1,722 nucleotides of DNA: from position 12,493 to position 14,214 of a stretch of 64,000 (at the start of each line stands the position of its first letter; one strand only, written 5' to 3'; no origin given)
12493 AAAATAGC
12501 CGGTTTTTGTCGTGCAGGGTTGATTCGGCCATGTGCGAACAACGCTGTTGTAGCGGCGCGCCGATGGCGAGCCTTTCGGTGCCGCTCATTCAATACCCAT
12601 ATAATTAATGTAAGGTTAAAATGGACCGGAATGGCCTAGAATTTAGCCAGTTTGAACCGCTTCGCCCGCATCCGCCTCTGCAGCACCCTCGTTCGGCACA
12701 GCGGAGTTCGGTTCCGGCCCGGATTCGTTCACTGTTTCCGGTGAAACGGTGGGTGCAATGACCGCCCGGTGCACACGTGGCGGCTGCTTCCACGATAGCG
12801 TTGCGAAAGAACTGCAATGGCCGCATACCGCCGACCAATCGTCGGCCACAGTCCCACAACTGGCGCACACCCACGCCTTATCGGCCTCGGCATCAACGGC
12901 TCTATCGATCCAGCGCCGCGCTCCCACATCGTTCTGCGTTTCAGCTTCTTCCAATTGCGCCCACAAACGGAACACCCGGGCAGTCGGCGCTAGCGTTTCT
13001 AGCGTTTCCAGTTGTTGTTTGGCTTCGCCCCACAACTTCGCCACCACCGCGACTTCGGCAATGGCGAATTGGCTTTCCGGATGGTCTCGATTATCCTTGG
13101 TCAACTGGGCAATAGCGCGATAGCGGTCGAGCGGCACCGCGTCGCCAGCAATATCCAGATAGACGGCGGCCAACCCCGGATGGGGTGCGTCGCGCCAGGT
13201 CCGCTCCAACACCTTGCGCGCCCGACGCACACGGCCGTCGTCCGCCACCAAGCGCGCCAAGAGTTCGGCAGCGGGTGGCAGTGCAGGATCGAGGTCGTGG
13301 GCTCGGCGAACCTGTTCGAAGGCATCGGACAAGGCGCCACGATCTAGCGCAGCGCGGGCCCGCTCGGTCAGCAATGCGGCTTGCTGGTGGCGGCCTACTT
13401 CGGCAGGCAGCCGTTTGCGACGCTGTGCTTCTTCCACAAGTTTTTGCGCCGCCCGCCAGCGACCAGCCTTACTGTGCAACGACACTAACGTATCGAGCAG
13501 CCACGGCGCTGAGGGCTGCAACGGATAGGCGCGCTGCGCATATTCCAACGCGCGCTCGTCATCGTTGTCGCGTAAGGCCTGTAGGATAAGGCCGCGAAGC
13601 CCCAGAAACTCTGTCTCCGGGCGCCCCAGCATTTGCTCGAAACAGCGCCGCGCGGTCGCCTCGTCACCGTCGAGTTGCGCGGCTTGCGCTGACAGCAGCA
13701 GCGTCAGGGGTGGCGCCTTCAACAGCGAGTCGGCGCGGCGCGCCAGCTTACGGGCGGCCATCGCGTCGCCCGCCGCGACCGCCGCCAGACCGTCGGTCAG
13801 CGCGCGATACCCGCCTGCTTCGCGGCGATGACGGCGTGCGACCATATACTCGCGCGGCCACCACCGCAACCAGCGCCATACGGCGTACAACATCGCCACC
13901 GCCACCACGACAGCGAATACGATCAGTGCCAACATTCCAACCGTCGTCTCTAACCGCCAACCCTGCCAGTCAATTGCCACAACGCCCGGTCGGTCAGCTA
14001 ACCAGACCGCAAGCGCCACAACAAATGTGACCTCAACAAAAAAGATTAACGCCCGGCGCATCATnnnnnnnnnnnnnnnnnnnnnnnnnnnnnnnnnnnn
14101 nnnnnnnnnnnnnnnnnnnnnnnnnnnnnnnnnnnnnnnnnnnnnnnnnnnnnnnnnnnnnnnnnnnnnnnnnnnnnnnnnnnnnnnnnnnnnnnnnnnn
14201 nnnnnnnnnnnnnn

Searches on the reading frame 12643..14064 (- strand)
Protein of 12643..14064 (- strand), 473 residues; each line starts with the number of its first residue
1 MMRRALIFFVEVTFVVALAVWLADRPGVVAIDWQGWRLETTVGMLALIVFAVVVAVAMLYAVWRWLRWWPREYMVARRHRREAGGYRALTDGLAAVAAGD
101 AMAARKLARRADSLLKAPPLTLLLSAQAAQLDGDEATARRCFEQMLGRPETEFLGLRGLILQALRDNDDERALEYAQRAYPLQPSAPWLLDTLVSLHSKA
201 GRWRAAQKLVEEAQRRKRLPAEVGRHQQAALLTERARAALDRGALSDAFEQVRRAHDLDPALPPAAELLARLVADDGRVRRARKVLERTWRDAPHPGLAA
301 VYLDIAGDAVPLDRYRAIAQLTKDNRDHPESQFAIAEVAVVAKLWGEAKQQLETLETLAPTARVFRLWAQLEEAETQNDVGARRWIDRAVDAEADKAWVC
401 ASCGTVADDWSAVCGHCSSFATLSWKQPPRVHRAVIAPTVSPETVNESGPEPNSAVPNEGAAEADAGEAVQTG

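Call 24: find_homologous_proteins(query=window:12643-14064:-, max_evalue=1e-20)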
Query window:12643-14064:- (473 aa): 2680 proteins with E <= 1e-20 among 8000 candidates; the best 120 are listed.
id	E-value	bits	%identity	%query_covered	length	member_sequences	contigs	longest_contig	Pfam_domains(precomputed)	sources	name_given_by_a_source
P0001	0.0e+0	1015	98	100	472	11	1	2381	PF14559.13,PF07219.20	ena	-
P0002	5.4e-262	888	88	98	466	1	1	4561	PF07219.20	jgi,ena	-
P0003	4.7e-259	878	86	100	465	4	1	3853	PF07219.20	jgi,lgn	-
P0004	5.9e-253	858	84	100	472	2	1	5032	PF14559.13,PF07219.20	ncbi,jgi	-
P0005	7.9e-253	857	85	100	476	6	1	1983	PF07219.20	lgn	-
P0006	4.6e-249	845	84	95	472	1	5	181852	PF14559.13,PF07219.20,PF12895.14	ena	-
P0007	1.1e-248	844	82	100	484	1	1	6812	PF07219.20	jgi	jgi:HemY protein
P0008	8.2e-247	837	82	100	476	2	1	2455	PF14559.13,PF07219.20,PF12895.14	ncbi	-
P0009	1.2e-246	837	85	95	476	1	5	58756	PF14559.13,PF07219.20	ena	-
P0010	5.5e-245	831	83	100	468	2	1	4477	PF14559.13,PF07219.20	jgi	jgi:HemY protein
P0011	9.8e-243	824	81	100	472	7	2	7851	PF14559.13,PF07219.20,PF12895.14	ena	-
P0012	1.3e-239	814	80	100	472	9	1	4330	PF14559.13,PF07219.20,PF12895.14,PF13432.13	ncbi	-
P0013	1.7e-239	813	79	100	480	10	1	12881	PF14559.13,PF07219.20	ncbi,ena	-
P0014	1.7e-237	807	80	100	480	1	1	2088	PF14559.13,PF07219.20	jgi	-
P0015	6.0e-237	805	78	100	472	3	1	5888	PF14559.13,PF07219.20,PF12895.14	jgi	jgi:HemY protein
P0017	6.3e-235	798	79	100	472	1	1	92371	PF07219.20,PF12895.14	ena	-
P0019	1.1e-234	797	79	100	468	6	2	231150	PF14559.13,PF07219.20,PF12895.14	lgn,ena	-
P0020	9.9e-234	794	77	100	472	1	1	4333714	PF14559.13,PF07219.20,PF12895.14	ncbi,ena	-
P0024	7.1e-231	785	80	96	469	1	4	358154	PF07219.20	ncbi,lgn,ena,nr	ncbi:MAG: heme biosynthesis protein HemY [Alphaproteobacteria bacterium]|nr:heme biosynthesis protei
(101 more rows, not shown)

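Call 25: find_encoding_contigs(protein=P0006, flank=10000, max_places=2)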
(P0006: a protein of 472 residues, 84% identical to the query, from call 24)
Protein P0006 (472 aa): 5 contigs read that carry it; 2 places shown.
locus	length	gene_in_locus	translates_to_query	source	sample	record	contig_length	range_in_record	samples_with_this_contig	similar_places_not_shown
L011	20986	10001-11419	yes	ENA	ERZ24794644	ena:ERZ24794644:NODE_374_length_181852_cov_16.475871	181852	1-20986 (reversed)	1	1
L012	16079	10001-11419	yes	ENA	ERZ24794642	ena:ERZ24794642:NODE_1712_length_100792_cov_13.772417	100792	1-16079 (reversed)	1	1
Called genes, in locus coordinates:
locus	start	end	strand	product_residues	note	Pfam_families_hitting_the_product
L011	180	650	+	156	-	PF00929:RNase_T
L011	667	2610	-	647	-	PF16177:ACAS_N, PF00501:AMP-binding, PF13193:AMP-binding_C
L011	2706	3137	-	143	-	PF00355:Rieske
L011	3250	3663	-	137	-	PF01878:EVE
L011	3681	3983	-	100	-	PF03795:YCII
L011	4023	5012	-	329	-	PF01210:NAD_Gly3P_dh_N, PF02558:ApbA, PF03807:F420_oxidored (weak), PF07479:NAD_Gly3P_dh_C, PF20618:GPD_NAD_C_bact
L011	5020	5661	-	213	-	PF13640:2OG-FeII_Oxy_3 (weak), PF13759:2OG-FeII_Oxy_5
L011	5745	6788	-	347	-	PF00814:TsaD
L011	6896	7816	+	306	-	PF01379:Porphobil_deam, PF03900:Porphobil_deamC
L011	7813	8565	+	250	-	PF02602:HEM4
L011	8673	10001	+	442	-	PF09731:Mitofilin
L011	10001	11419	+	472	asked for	PF07219:HemY_N, PF12895:ANAPC3 (faint), PF14559:TPR_19 (faint)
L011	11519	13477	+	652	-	PF20157:Maf_flag10_N, PF01973:MptE-like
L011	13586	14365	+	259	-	-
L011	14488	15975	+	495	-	PF00890:FAD_binding_2, PF01266:DAO, PF03486:HI0933_like (faint), PF07992:Pyr_redox_2 (faint), PF12831:FAD_oxidored (weak)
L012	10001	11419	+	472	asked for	PF07219:HemY_N, PF12895:ANAPC3 (faint), PF14559:TPR_19 (faint)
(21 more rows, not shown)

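Call 26: find_encoding_contigs(protein=P0009, flank=10000, max_places=2)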
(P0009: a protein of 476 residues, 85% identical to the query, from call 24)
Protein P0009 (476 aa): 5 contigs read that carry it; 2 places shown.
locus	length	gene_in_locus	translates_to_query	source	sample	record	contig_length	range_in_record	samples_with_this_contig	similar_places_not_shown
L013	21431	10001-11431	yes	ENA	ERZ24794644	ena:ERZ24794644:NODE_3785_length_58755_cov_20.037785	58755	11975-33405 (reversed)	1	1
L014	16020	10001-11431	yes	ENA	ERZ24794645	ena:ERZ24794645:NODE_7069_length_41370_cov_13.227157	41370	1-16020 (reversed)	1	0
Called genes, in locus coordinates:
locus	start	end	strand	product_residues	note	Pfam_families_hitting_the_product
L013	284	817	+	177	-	PF00929:RNase_T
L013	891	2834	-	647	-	PF16177:ACAS_N, PF00501:AMP-binding, PF13193:AMP-binding_C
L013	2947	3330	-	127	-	PF00355:Rieske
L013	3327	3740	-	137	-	PF01878:EVE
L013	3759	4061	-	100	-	PF03795:YCII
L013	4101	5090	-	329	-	PF01210:NAD_Gly3P_dh_N, PF02558:ApbA (weak), PF03807:F420_oxidored, PF07479:NAD_Gly3P_dh_C, PF20618:GPD_NAD_C_bact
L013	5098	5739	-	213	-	PF13640:2OG-FeII_Oxy_3 (weak), PF13759:2OG-FeII_Oxy_5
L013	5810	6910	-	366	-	PF00814:TsaD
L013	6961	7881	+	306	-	PF01379:Porphobil_deam, PF03900:Porphobil_deamC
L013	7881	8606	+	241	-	PF02602:HEM4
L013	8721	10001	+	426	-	PF09731:Mitofilin (faint)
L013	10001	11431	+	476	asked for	PF07219:HemY_N, PF14559:TPR_19 (faint)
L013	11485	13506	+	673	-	PF20157:Maf_flag10_N, PF01973:MptE-like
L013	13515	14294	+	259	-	PF13578:Methyltransf_24 (faint)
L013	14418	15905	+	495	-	PF00890:FAD_binding_2, PF01266:DAO, PF03486:HI0933_like (faint), PF07992:Pyr_redox_2 (weak), PF12831:FAD_oxidored (weak)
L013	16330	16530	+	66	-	PF05930:Phage_AlpA (weak)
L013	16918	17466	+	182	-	PF01548:DEDD_Tnp_IS110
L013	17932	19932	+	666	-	PF00989:PAS, PF13188:PAS_8 (weak), PF08448:PAS_4 (weak), PF13426:PAS_9, PF24820:Diguanyl_cycl_sensor, PF00512:HisKA, PF02518:HATPase_c, PF00072:Response_reg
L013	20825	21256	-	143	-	PF05443:ROS_MUCR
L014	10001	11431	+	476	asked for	PF07219:HemY_N, PF14559:TPR_19 (faint)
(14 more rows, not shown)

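Call 27: find_encoding_contigs(protein=P0020, flank=10000, max_places=2)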
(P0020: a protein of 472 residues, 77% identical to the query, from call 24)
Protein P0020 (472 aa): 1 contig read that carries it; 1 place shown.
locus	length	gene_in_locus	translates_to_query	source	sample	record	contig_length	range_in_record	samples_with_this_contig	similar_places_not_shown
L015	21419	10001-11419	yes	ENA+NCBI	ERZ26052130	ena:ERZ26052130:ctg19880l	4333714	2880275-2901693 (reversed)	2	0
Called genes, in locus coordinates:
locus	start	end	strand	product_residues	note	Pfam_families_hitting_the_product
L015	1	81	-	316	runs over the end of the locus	PF01435:Peptidase_M48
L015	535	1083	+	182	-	PF00929:RNase_T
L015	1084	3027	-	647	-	PF16177:ACAS_N, PF00501:AMP-binding, PF13193:AMP-binding_C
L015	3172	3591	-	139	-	PF00355:Rieske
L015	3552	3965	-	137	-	PF01878:EVE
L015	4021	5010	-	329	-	PF01210:NAD_Gly3P_dh_N, PF02558:ApbA, PF03807:F420_oxidored (weak), PF07479:NAD_Gly3P_dh_C, PF20618:GPD_NAD_C_bact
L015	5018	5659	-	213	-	PF13640:2OG-FeII_Oxy_3 (weak), PF13759:2OG-FeII_Oxy_5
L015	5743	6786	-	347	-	PF00814:TsaD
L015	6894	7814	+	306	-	PF01379:Porphobil_deam, PF03900:Porphobil_deamC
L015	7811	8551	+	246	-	PF02602:HEM4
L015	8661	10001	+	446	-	PF09731:Mitofilin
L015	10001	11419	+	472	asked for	PF07219:HemY_N, PF12895:ANAPC3 (faint), PF14559:TPR_19 (weak)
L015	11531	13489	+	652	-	PF20157:Maf_flag10_N, PF01973:MptE-like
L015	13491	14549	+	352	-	PF03102:NeuB, PF08666:SAF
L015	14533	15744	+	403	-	PF02350:Epimerase_2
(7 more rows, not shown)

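Call 28: find_encoding_contigs(protein=P0024, flank=10000, max_places=2)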
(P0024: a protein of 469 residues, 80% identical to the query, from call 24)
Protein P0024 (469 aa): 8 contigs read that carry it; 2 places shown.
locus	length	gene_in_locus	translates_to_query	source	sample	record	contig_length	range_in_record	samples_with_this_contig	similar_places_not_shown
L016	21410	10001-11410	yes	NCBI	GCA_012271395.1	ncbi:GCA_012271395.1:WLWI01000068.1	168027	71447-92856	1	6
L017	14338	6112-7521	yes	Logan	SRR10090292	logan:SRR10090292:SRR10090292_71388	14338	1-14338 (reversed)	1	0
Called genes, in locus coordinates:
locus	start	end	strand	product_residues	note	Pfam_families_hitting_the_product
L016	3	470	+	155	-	PF00929:RNase_T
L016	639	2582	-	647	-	PF16177:ACAS_N, PF00501:AMP-binding, PF13193:AMP-binding_C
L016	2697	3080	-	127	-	PF00355:Rieske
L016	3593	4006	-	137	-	PF01878:EVE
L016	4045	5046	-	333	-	PF01210:NAD_Gly3P_dh_N, PF02558:ApbA, PF03807:F420_oxidored (weak), PF07479:NAD_Gly3P_dh_C, PF20618:GPD_NAD_C_bact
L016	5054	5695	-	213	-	PF13640:2OG-FeII_Oxy_3 (weak), PF13759:2OG-FeII_Oxy_5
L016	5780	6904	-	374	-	PF00814:TsaD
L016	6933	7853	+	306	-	PF01379:Porphobil_deam, PF03900:Porphobil_deamC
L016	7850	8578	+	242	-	PF02602:HEM4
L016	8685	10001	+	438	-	PF09731:Mitofilin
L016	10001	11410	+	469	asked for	PF07219:HemY_N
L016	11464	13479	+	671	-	PF20157:Maf_flag10_N, PF01973:MptE-like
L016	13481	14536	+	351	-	PF03102:NeuB, PF08666:SAF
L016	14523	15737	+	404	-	PF02350:Epimerase_2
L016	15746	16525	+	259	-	-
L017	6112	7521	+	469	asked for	PF07219:HemY_N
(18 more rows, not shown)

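Call 41: find_encoding_contigs(protein=P0017, flank=10000, max_places=1)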
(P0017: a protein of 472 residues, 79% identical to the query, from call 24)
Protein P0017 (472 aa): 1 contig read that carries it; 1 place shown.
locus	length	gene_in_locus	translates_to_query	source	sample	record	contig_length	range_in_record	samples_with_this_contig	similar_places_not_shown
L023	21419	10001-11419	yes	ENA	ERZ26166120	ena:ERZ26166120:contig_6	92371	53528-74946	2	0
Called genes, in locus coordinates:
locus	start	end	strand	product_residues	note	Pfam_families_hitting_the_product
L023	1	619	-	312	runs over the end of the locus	PF08238:Sel1 (weak)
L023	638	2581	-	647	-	PF16177:ACAS_N, PF00501:AMP-binding, PF13193:AMP-binding_C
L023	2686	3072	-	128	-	PF00355:Rieske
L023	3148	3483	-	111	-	PF04480:DUF559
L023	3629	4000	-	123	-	PF01878:EVE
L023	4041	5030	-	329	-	PF01210:NAD_Gly3P_dh_N, PF02558:ApbA, PF03807:F420_oxidored, PF07479:NAD_Gly3P_dh_C, PF20618:GPD_NAD_C_bact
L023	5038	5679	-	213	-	PF13640:2OG-FeII_Oxy_3 (weak), PF13759:2OG-FeII_Oxy_5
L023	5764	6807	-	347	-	PF00814:TsaD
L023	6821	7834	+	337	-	PF01379:Porphobil_deam, PF03900:Porphobil_deamC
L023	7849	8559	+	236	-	PF02602:HEM4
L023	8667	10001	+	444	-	PF10805:DUF2730 (weak), PF09731:Mitofilin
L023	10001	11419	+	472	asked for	PF07219:HemY_N, PF12895:ANAPC3 (faint)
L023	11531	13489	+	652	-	PF20157:Maf_flag10_N, PF01973:MptE-like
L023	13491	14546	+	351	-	PF03102:NeuB, PF08666:SAF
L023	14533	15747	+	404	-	PF02350:Epimerase_2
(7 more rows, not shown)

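Call 42: find_encoding_contigs(protein=P0019, flank=10000, max_places=2)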
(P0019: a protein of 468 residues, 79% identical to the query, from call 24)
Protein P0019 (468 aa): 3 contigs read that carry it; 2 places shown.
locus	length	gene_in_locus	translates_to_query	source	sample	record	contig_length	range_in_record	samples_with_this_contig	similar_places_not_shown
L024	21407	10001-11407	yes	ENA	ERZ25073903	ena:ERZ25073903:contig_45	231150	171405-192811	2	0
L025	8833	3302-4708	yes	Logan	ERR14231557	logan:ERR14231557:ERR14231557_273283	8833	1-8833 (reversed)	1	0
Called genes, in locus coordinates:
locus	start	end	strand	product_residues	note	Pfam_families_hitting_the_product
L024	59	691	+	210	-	PF00929:RNase_T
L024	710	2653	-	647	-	PF16177:ACAS_N, PF00501:AMP-binding, PF13193:AMP-binding_C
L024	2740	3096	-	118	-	PF00355:Rieske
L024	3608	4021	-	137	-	PF01878:EVE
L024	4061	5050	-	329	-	PF01210:NAD_Gly3P_dh_N, PF02558:ApbA, PF03807:F420_oxidored (weak), PF07479:NAD_Gly3P_dh_C, PF20618:GPD_NAD_C_bact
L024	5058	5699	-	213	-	PF13640:2OG-FeII_Oxy_3, PF13759:2OG-FeII_Oxy_5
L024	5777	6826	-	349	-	PF00814:TsaD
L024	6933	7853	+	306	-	PF01379:Porphobil_deam, PF03900:Porphobil_deamC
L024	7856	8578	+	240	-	PF02602:HEM4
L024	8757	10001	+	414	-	PF10805:DUF2730 (faint), PF09731:Mitofilin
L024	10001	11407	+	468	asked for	PF07219:HemY_N, PF14559:TPR_19 (faint), PF12895:ANAPC3 (faint)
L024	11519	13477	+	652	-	PF20157:Maf_flag10_N, PF01973:MptE-like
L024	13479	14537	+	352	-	PF03102:NeuB, PF08666:SAF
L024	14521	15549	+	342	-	PF02350:Epimerase_2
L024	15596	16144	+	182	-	PF13384:HTH_23 (faint), PF13518:HTH_28 (weak), PF13551:HTH_29, PF13565:HTH_32, PF13592:HTH_33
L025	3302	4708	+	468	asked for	PF07219:HemY_N, PF14559:TPR_19 (faint), PF12895:ANAPC3 (faint)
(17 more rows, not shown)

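Call 50: find_homologous_proteins(query=L013:17932-19932:+, max_evalue=1e-50)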
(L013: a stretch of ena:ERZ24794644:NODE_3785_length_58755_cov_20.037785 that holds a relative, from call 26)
Query L013:17932-19932:+ (666 aa): 7999 proteins with E <= 1e-50 among 8000 candidates; the best 120 are listed.
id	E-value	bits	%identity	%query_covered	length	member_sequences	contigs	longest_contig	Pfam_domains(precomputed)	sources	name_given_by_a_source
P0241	0.0e+0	1464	100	100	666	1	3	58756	PF13426.14,PF13188.14,PF24820.2,PF08448.17,PF02518.32,PF00512.32,PF00989.32,PF00072.31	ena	-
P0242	1.0e-282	957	69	77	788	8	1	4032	PF13426.14,PF10003.16,PF13188.14,PF12860.14,PF24820.2,PF08448.17,PF02518.32,PF00512.32,PF00989.32,PF00072.31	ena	-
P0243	1.3e-277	941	66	99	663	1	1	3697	PF13426.14,PF13188.14,PF24820.2,PF08448.17,PF02518.32,PF00512.32,PF00989.32,PF00072.31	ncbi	-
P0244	1.3e-260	884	63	97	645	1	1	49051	PF13426.14,PF13188.14,PF24820.2,PF02518.32,PF00512.32,PF00989.32,PF00072.31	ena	-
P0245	1.0e-258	878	63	98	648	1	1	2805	PF13426.14,PF13188.14,PF24820.2,PF08448.17,PF02518.32,PF00512.32,PF00989.32,PF00072.31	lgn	-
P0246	2.8e-256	870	61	99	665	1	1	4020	PF13426.14,PF13188.14,PF24820.2,PF08448.17,PF02518.32,PF00512.32,PF00989.32,PF00072.31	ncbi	-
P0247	9.9e-254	862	60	99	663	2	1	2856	PF13426.14,PF13188.14,PF24820.2,PF08448.17,PF02518.32,PF00512.32,PF00989.32,PF00072.31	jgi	-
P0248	1.3e-251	855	60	96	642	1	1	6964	PF13426.14,PF24820.2,PF02518.32,PF00512.32,PF00989.32,PF00072.31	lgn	-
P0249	5.0e-251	853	62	98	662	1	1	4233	PF13426.14,PF24820.2,PF02518.32,PF00512.32,PF00989.32,PF00072.31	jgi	-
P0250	6.8e-251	852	60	99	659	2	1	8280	PF13426.14,PF24820.2,PF08448.17,PF02518.32,PF00512.32,PF00989.32,PF00072.31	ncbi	ncbi:MAG: PAS domain S-box protein [Alphaproteobacteria bacterium]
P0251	8.6e-249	845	60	99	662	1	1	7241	PF13426.14,PF13188.14,PF24820.2,PF08448.17,PF02518.32,PF00512.32,PF00989.32,PF00072.31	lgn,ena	-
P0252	4.7e-241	820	59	98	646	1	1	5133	PF13426.14,PF13188.14,PF24820.2,PF08448.17,PF02518.32,PF00512.32,PF00989.32,PF00072.31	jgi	jgi:PAS domain S-box-containing protein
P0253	1.0e-234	799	66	82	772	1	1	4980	PF13426.14,PF13188.14,PF12860.14,PF24820.2,PF08448.17,PF02518.32,PF00512.32,PF00989.32,PF00072.31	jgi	-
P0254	3.5e-232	790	52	79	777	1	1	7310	PF08447.19,PF13426.14,PF13188.14,PF24820.2,PF08448.17,PF02518.32,PF00512.32,PF00989.32,PF00072.31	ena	-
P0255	1.1e-228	779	56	99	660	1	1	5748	PF13426.14,PF13188.14,PF24820.2,PF08448.17,PF02518.32,PF00512.32,PF00989.32,PF00072.31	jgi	jgi:PAS domain S-box-containing protein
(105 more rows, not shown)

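Call 51: search_protein_families(library=phrogs, proteins=[L013:16330-16530:+], max_evalue=0.1)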
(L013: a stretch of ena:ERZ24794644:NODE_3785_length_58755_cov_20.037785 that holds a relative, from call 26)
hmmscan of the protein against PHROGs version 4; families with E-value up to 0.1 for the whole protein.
L013:16330-16530:+ (66 aa): 2 families
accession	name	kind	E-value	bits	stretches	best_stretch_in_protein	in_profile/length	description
phrog_2790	-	integration and excision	6.3e-07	30.3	1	2-49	27-74/100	excisionase and transcriptional regulator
phrog_66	-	integration and excision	0.00014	22.7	1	2-54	92-143/412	excisionase and transcriptional regulator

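Call 52: find_encoding_contigs(protein=P0241, flank=10000, max_places=3)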
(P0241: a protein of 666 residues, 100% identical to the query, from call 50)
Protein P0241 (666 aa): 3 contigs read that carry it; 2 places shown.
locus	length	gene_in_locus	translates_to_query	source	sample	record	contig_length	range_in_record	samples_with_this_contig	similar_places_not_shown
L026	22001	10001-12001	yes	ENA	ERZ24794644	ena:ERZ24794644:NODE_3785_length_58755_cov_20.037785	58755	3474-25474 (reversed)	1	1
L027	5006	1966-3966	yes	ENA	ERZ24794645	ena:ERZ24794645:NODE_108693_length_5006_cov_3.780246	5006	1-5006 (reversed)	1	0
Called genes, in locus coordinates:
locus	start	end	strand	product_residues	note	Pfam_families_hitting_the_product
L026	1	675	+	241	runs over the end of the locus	PF02602:HEM4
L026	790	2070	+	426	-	PF09731:Mitofilin (faint)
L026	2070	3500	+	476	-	PF07219:HemY_N, PF14559:TPR_19 (faint)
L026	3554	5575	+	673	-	PF20157:Maf_flag10_N, PF01973:MptE-like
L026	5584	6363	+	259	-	PF13578:Methyltransf_24 (faint)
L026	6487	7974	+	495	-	PF00890:FAD_binding_2, PF01266:DAO, PF03486:HI0933_like (faint), PF07992:Pyr_redox_2 (weak), PF12831:FAD_oxidored (weak)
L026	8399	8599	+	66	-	PF05930:Phage_AlpA (weak)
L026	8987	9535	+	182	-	PF01548:DEDD_Tnp_IS110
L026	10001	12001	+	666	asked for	PF00989:PAS, PF13188:PAS_8 (weak), PF08448:PAS_4 (weak), PF13426:PAS_9, PF24820:Diguanyl_cycl_sensor, PF00512:HisKA, PF02518:HATPase_c, PF00072:Response_reg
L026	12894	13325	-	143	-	PF05443:ROS_MUCR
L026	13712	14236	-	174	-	-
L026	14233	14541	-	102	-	-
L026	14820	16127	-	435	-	-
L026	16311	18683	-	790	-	PF00403:HMA, PF00122:E1-E2_ATPase, PF00702:Hydrolase, PF08282:Hydrolase_3 (faint), PF12710:HAD (weak)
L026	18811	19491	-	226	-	-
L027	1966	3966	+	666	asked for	PF00989:PAS, PF13188:PAS_8 (weak), PF08448:PAS_4 (weak), PF13426:PAS_9, PF24820:Diguanyl_cycl_sensor, PF00512:HisKA, PF02518:HATPase_c, PF00072:Response_reg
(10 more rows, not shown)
